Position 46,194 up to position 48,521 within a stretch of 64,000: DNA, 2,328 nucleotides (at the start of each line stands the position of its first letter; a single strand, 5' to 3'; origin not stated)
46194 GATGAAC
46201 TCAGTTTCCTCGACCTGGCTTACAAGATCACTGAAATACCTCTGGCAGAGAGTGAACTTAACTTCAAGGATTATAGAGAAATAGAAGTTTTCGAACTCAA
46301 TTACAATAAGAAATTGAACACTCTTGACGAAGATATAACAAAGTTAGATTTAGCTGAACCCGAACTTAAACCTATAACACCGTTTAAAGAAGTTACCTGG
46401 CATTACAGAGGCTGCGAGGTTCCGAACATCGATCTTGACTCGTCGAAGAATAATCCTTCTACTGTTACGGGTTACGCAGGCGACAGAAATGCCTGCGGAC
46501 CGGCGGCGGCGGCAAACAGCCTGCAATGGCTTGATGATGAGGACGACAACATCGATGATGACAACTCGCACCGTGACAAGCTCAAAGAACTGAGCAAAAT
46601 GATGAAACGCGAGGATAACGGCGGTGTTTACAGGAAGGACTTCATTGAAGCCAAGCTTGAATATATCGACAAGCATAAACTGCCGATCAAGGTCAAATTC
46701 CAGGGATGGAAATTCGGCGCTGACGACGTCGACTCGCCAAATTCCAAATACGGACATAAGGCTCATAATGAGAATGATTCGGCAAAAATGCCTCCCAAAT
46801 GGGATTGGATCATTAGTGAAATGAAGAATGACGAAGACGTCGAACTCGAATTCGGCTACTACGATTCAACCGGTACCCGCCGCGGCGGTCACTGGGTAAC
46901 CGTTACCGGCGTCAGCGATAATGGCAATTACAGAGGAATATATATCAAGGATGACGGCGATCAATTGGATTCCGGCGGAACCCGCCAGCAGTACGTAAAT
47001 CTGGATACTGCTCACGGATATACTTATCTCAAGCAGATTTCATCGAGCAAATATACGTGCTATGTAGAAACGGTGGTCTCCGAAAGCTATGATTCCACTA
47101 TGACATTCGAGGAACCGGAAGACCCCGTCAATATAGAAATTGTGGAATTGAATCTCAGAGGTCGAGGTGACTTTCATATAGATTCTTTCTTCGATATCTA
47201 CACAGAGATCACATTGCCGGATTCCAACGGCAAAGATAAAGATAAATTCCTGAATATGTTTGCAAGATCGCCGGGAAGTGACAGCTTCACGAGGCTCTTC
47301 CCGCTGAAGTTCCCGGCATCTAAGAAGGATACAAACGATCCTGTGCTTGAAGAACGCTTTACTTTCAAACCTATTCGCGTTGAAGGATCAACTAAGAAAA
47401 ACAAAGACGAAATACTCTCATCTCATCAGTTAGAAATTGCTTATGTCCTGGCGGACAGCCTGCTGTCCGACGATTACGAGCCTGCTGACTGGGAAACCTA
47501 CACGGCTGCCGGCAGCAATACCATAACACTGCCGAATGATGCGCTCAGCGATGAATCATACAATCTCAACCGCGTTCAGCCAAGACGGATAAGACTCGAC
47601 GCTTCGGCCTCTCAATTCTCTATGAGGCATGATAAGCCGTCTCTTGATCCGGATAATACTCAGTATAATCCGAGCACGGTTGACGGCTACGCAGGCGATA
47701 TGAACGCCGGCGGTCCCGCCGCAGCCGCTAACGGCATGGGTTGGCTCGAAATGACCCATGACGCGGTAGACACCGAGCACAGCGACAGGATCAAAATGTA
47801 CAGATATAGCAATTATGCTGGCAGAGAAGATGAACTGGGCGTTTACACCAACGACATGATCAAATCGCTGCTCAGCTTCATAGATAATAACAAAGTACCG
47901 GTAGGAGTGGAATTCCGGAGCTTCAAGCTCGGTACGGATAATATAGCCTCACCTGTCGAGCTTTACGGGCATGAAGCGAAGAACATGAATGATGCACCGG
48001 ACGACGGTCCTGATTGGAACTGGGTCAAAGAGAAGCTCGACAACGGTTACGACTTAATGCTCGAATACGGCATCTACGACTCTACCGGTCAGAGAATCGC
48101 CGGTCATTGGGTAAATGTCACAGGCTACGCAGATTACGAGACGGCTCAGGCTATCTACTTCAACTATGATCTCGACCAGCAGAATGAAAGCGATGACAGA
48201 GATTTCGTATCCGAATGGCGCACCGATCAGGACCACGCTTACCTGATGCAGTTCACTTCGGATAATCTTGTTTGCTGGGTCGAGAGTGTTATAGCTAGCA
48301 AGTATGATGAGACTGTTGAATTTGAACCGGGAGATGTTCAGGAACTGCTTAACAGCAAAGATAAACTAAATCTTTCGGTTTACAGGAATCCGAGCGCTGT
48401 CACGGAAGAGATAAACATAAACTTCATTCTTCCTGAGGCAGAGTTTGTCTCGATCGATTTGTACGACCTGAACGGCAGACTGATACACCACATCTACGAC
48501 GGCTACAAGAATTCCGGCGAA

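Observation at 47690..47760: Fourth module has the putative nucleophile Cys replaced by Gly (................): a built-in pseudo-enzyme module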

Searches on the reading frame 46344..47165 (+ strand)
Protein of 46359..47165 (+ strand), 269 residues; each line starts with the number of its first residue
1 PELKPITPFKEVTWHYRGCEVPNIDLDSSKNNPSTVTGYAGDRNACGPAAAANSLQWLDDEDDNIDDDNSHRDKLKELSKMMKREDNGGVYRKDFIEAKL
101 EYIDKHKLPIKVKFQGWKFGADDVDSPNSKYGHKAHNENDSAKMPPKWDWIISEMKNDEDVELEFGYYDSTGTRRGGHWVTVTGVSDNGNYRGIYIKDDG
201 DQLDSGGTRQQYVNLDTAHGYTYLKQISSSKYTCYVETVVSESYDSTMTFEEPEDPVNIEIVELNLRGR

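Call 16: search_protein_families(library=pfam, proteins=[window:46359-47165:+], max_evalue=10)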
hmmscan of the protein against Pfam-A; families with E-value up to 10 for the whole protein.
window:46359-47165:+ (269 aa): 1 family
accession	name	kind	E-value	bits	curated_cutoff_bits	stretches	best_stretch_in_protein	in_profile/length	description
PF20251.4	Big_14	-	0.0052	17.2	27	1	151-218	21-80/104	Bacterial Ig-like domain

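Call 67: find_related_loci(query=window:46359-47165:+, collection=genome_contigs, flank=1500)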
Query window:46359-47165:+ (269 aa) in genome_contigs; peptide patterns used: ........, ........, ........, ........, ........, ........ (x = any residue, [..] = any of these).
13 stretches matched a pattern, but none encodes a relative of the query by tblastn (E <= 1e-3).

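Call 69: find_related_loci(query=A6, collection=genome_contigs, flank=1000)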
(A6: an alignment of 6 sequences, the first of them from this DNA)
Query A6 (274 aa) in genome_contigs; peptide patterns used: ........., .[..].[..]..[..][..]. (x = any residue, [..] = any of these).
92 stretches matched a pattern; 51 encode a relative of the query (tblastn E <= 1e-3); 50 distinct loci.
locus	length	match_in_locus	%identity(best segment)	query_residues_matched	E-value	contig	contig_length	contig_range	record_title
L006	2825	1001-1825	61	3-267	3e-113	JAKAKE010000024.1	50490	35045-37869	MAG: Bacteroidetes bacterium isolate WY4.bin46 NODE_748_length_50490_cov_1.941028, whole genome shotgun sequence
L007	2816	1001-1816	61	6-267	2e-112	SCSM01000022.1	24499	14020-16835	MAG: Bacteroidetes bacterium isolate FW215_bin.12 FW215_bin.12-52808, whole genome shotgun sequence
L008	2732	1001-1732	66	18-260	4e-111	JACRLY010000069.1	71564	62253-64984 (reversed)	MAG: Ignavibacteriae bacterium isolate NC_groundwater_1893_Pr3_B-0.1um_34_8 SR2-18-B1_coassembly_185809, whole genome sh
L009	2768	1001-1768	62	6-256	2e-110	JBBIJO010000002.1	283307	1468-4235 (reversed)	MAG: Ignavibacteria bacterium isolate RSF170216_bin_164 NODE_32_length_283307_cov_19.081027, whole genome shotgun sequen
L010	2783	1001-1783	62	8-260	3e-110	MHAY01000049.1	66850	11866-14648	MAG: Ignavibacteria bacterium RIFOXYC2_FULL_35_21 rifoxyc2_full_scaffold_320, whole genome shotgun sequence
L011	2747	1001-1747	63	16-267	6e-108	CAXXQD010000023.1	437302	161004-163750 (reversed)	MAG: Prolixibacteraceae bacterium isolate 5b6f4372-8ccf-4fc9-b908-1564e6a62e2b genome assembly, contig: contig_23, whole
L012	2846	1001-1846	59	1-271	3e-106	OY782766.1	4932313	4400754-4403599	MAG: Prolixibacteraceae bacterium isolate 5a39d30b-952b-42cf-b5cf-364178b4285b genome assembly, chromosome: 1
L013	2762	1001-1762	61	21-267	6e-105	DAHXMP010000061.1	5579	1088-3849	MAG TPA_asm: Bacteroidetes bacterium isolate clean1621 k141_1820779, whole genome shotgun sequence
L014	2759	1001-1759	58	6-255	6e-98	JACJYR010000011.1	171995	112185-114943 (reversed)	MAG: Lewinellaceae bacterium isolate HK-STAS-BACT-43 HK-STAS-BACT-43_11, whole genome shotgun sequence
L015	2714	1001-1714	61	21-255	3e-97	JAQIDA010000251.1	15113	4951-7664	MAG: Candidatus Kapaibacterium sp. isolate GH34 k119_92158, whole genome shotgun sequence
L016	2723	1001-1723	61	18-255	8e-91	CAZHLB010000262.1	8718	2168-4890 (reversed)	MAG TPA_asm: uncultured Saprospiraceae bacterium isolate binchicken_co248_181 genome assembly, contig: NODE_12065_length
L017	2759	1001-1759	55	1-256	7e-89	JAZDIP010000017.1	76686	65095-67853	MAG: bacterium isolate MEGAHIT-group-0.412 k141_1210692, whole genome shotgun sequence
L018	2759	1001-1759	52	1-256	1e-86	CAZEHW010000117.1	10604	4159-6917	MAG TPA_asm: uncultured Hyphomicrobiales bacterium isolate SRP319275_co4_89 genome assembly, contig: NODE_3960_length_10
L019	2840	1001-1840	48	6-271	3e-77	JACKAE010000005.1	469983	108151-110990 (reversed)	MAG: Ignavibacteria bacterium isolate HK-STAS-BACT-82 HK-STAS-BACT-82_5, whole genome shotgun sequence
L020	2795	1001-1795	50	6-255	1e-76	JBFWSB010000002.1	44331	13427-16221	MAG: Candidatus Kapaibacterium sp. isolate CA_2019_TPBF_22 NODE_5179_length_44331_cov_3.767125_TPBF, whole genome shotgu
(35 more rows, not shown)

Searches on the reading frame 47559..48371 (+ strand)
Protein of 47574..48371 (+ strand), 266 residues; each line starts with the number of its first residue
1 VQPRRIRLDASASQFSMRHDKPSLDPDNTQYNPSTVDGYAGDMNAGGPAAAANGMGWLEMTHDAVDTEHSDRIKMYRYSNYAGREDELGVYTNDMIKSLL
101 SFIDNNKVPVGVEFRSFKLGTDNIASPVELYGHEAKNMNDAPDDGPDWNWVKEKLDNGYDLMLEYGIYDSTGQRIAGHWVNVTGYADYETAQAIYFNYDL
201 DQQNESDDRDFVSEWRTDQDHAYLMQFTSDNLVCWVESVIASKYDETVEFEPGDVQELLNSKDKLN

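Call 16: search_protein_families(library=pfam, proteins=[window:47574-48371:+], max_evalue=10)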
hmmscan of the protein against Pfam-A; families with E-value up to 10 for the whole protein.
window:47574-48371:+ (266 aa): 1 family
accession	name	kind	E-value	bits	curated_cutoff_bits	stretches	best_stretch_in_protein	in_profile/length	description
PF17186.10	Lipocalin_9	-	0.013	16.1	26.2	1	147-219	7-82/131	Lipocalin-like domain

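Call 21: search_solved_structures(query=A2, max_evalue=10, show_alignments=2)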
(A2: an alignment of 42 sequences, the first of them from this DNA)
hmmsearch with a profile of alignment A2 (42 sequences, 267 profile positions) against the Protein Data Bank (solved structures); distinct sequences matched with E-value up to 10: 0.

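Call 23: predict_structure(alignment_id=A2)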
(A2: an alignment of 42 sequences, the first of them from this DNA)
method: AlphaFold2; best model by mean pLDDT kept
length: 271 residues; sequences in the alignment: 42
mean_pLDDT: 91.7   pTM: 0.89
mean pLDDT of the five models: 91.7, 91.4, 90.8, 90.5, 87.9
residues with pLDDT >= 90: 215; 70-90: 31; 50-70: 22; < 50: 3
segments of 3 or more residues with pLDDT < 50: none
pLDDT, mean of each block of 10 residues (from residue 1): 57 78 90 95 96 97 98 97 98 97 98 98 97 97 96 97 98 97 97 95 84 86 94 96 98 88 61 50
secondary structure, 60 per line:
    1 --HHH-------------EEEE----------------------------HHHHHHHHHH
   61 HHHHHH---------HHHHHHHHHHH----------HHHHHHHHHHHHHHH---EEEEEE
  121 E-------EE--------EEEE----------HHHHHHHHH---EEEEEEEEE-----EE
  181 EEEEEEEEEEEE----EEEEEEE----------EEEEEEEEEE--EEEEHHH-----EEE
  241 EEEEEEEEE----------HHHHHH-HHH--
elements in order: E19-22 H51-66 H76-86 H97-111 E115-121 E139-142 H153-161 E165-173 E179-192 E197-203 E214-223 E226-229 E238-249 H260-265

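Call 25: fold_search(model_id=the predicted structure, library=pdb)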
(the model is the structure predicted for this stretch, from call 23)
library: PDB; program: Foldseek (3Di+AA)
matches with E <= 10: 1000; with E <= 0.001: 6
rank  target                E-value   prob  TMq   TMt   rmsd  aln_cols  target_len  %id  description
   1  8oig_A                7.4e-05  1.00  0.43  0.61   5.8       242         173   12  Crystal Structure of Staphopain C from Staphylococcus aureus (released 2023-06-21)
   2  1pxv_A                8.4e-05  1.00  0.43  0.58   5.7       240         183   10  The staphostatin-staphopain complex: a forward binding inhibitor in complex with its target cysteine protease (released 2003-10-21)
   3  1y4h_A                8.4e-05  1.00  0.41  0.58   5.8       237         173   11  Wild type staphopain-staphostatin complex (released 2005-01-18)
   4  1cv8                  1.8e-04  1.00  0.38  0.55   8.2       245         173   10  STAPHOPAIN, CYSTEINE PROTEINASE FROM STAPHYLOCOCCUS AUREUS V8 (released 1998-10-14)
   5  1x9y_A                2.7e-04  1.00  0.35  0.29   7.2       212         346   13  The prostaphopain B structure (released 2004-11-23)
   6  9mdm                  6.4e-04  1.00  0.43  0.28   9.6       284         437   11  Crystal Structure of C412S Mutant of C0362 (TDE_0362 [TDE0362] resi 205-647) (released 2025-02-12)
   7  9mdk                  1.8e-03  0.99  0.43  0.28  10.6       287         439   10  Crystal Structure of E64-inhibited C0362 (TDE_0362 [TDE0362] resi 205-647) (released 2025-02-12)
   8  5vpk_A                2.3e-03  0.99  0.40  0.48  11.3       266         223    9  CRYSTAL STRUCTURE OF MITE ALLERGEN DER F 1 (released 2017-05-24)
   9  5vcn_A                3.2e-03  0.99  0.41  0.49  11.5       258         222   12  THE CRYSTAL STRUCTURE OF DER P 1 ALLERGEN COMPLEXED WITH FAB FRAGMENT OF MAB 5H8 (released 2017-04-26)
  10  9jdd_A                3.6e-03  0.99  0.25  0.34   6.0       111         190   11  Crystal structure of the type VI secretion system effector-immunity complex BtaeB CTD-BtaiB from Bacteroides fragilis (released 2025-09-03)
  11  6yyp_BBB              7.5e-03  0.92  0.33  0.39  11.6       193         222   14  Structure of Cathepsin S in complex with Compound 2 (released 2021-05-12)
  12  5qbv_A                8.0e-03  0.95  0.36  0.43  11.6       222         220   13  Crystal structure of human Cathepsin-S with bound ligand (released 2017-12-20)
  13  1glo                  8.0e-03  0.91  0.32  0.39  11.2       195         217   14  Crystal Structure of Cys25Ser mutant of human cathepsin S (released 2002-08-29)
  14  3n4c_B                9.0e-03  0.87  0.32  0.39  13.1       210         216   14  6-Phenyl-1H-imidazo[4,5-c]pyridine-4-carbonitrile as cathepsin S inhibitors (released 2011-04-06)
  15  1ms6                  9.6e-03  0.91  0.33  0.40  11.7       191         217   14  Dipeptide Nitrile Inhibitor Bound to Cathepsin S. (released 2003-04-22)
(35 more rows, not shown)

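Call 34: search_protein_representatives(alignment_id=A2)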
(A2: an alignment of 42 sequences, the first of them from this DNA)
Query: 42 sequences, 267 profile positions. Proteins with E-value up to 0.001 (for the whole library): 1268; up to 1e-10: 518; up to 1e-30: 203. The best 150 are listed.
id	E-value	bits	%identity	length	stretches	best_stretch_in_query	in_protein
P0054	0.0e+00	1775.2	-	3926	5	9-260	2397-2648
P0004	0.0e+00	1598.1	-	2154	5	14-260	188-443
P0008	0.0e+00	1495.5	-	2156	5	14-265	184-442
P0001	0.0e+00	1469.8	-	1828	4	5-261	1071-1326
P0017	0.0e+00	1291.3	-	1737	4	7-262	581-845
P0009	0.0e+00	1147.4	-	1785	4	8-262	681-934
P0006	0.0e+00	1126.3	-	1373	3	6-259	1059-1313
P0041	3.7e-227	767.5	-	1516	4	10-263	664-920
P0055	3.7e-226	764.3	-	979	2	6-264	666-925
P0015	3.0e-223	754.7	-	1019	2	4-264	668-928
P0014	1.2e-220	746.1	-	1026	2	6-261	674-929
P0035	1.2e-210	713.4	-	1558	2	6-260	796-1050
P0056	5.5e-208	704.6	-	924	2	7-259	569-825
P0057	7.3e-201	681.3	-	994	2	6-259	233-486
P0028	2.6e-195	663.1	-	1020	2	7-256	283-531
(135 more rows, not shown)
